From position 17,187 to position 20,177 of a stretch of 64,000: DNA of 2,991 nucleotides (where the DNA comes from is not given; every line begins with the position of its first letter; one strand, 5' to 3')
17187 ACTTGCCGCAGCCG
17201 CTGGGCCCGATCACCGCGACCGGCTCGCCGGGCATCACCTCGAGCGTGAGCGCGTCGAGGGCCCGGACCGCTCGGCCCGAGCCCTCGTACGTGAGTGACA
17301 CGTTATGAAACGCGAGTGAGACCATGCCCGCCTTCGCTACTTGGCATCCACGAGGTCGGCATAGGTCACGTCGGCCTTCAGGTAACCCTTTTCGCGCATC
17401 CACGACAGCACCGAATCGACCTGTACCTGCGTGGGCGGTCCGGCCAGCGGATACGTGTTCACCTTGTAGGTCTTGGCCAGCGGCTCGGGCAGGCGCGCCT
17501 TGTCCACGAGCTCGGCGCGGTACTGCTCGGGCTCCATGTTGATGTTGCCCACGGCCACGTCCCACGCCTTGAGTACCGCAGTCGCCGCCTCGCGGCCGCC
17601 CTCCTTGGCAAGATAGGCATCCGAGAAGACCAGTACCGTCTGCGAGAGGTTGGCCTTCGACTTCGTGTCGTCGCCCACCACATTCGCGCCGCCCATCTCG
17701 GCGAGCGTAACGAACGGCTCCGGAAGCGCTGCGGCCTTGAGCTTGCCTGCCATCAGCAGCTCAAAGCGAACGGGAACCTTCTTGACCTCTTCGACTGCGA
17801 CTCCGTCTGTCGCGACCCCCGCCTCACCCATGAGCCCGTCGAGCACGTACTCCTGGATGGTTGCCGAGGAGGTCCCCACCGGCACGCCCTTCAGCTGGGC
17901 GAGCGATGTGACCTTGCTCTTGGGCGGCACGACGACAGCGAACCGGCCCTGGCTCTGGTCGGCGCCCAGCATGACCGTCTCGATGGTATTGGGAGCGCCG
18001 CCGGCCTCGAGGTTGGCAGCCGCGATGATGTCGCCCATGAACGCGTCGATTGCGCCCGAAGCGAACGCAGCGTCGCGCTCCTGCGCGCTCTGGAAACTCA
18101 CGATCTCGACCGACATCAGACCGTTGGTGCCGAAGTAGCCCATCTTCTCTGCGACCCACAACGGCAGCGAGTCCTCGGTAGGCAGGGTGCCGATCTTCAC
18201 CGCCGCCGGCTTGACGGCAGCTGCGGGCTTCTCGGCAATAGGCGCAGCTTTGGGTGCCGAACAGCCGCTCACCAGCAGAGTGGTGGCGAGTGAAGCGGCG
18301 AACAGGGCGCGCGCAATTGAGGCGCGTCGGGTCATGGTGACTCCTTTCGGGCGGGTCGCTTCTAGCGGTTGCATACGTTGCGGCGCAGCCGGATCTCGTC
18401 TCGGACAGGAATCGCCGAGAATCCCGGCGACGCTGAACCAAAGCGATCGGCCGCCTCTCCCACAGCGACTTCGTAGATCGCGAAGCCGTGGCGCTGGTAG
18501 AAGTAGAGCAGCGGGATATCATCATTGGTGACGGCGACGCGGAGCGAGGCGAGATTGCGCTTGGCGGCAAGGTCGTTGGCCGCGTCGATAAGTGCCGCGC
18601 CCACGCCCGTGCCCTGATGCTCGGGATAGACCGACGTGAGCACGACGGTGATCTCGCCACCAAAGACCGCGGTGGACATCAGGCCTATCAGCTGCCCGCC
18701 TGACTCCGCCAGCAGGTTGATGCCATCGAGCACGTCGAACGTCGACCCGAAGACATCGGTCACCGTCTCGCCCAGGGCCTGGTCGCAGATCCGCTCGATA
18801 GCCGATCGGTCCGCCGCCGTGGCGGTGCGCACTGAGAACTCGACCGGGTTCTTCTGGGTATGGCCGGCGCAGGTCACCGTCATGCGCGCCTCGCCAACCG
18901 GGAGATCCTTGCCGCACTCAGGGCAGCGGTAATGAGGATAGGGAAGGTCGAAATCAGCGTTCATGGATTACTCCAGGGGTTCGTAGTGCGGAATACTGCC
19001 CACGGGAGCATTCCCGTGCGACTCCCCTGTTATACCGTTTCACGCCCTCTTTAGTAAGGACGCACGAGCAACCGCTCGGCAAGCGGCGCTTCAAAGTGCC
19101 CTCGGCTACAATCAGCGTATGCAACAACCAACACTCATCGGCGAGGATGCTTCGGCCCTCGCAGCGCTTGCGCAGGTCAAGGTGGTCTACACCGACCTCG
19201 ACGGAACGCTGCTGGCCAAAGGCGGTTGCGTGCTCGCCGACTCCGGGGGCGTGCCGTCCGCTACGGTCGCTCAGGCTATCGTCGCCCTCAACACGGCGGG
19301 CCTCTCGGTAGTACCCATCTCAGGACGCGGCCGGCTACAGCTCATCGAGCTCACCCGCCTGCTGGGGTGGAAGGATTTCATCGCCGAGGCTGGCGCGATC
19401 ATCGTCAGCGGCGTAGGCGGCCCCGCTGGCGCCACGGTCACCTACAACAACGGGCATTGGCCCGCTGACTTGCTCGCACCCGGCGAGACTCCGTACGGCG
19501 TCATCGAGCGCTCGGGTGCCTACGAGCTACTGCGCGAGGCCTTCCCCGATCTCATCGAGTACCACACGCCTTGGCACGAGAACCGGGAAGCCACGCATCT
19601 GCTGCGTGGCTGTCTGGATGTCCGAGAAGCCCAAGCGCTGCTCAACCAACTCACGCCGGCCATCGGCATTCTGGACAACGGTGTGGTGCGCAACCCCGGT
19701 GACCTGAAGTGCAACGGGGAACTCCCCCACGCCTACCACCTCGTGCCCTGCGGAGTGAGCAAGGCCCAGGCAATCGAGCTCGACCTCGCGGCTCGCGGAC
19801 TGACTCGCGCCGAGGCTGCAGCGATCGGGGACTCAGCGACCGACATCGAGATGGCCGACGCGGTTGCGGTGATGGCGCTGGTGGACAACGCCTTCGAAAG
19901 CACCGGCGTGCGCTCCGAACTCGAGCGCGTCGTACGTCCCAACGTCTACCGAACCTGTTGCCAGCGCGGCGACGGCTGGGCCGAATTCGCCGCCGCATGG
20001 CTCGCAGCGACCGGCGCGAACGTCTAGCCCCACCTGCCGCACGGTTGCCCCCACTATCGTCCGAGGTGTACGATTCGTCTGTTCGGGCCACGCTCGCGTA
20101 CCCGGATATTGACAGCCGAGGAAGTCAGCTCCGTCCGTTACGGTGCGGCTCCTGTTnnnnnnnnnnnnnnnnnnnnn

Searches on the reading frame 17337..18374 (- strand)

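Call 66: search_protein_families(library=pfam, proteins=[window:17337-18374:-], max_evalue=0.0001)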
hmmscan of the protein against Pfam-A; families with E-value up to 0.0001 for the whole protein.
window:17337-18374:- (345 aa): 2 families
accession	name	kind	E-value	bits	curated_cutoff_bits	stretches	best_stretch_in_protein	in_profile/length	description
PF13379.11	NMT1_2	-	9.4e-12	45.7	24.7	1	54-279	3-239/252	NMT1-like family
PF09084.16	NMT1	-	2.1e-09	38.1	20.5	1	68-276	3-211/216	NMT1/THI5 like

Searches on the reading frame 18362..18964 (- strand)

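Call 66: search_protein_families(library=pfam, proteins=[window:18362-18964:-], max_evalue=0.0001)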
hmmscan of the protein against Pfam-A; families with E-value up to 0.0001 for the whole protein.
window:18362-18964:- (200 aa): 3 families
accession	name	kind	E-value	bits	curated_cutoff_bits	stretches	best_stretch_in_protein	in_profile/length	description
PF13508.13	Acetyltransf_7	-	5.6e-10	39.9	27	1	84-162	6-83/84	Acetyltransferase (GNAT) domain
PF00583.31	Acetyltransf_1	-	5.9e-10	39.9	20.7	1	81-161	33-116/116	Acetyltransferase (GNAT) family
PF13673.13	Acetyltransf_10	-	3.3e-07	30.8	23.6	1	84-162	34-108/128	Acetyltransferase (GNAT) domain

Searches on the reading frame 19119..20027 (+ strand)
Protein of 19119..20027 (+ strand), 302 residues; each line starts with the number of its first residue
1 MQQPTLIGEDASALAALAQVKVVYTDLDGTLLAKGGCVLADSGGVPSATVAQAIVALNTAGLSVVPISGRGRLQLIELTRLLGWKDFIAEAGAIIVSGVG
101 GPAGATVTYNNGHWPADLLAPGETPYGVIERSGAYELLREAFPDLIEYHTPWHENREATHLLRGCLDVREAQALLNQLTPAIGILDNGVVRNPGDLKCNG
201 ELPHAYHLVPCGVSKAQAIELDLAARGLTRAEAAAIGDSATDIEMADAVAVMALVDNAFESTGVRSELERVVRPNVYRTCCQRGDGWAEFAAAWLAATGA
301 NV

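Call 66: search_protein_families(library=pfam, proteins=[window:19119-20027:+], max_evalue=0.0001)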
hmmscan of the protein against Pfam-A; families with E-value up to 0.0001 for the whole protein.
window:19119-20027:+ (302 aa): 3 families
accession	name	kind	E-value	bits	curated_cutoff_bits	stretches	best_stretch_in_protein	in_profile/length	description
PF08282.18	Hydrolase_3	-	9.6e-11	42.3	20.9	1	197-259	170-232/255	haloacid dehalogenase-like hydrolase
PF12710.13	HAD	-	2.7e-05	25.1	27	0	172-246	116-188/189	haloacid dehalogenase-like hydrolase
PF00702.32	Hydrolase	-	3.5e-05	24.7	26.4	0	182-247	117-188/191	haloacid dehalogenase-like hydrolase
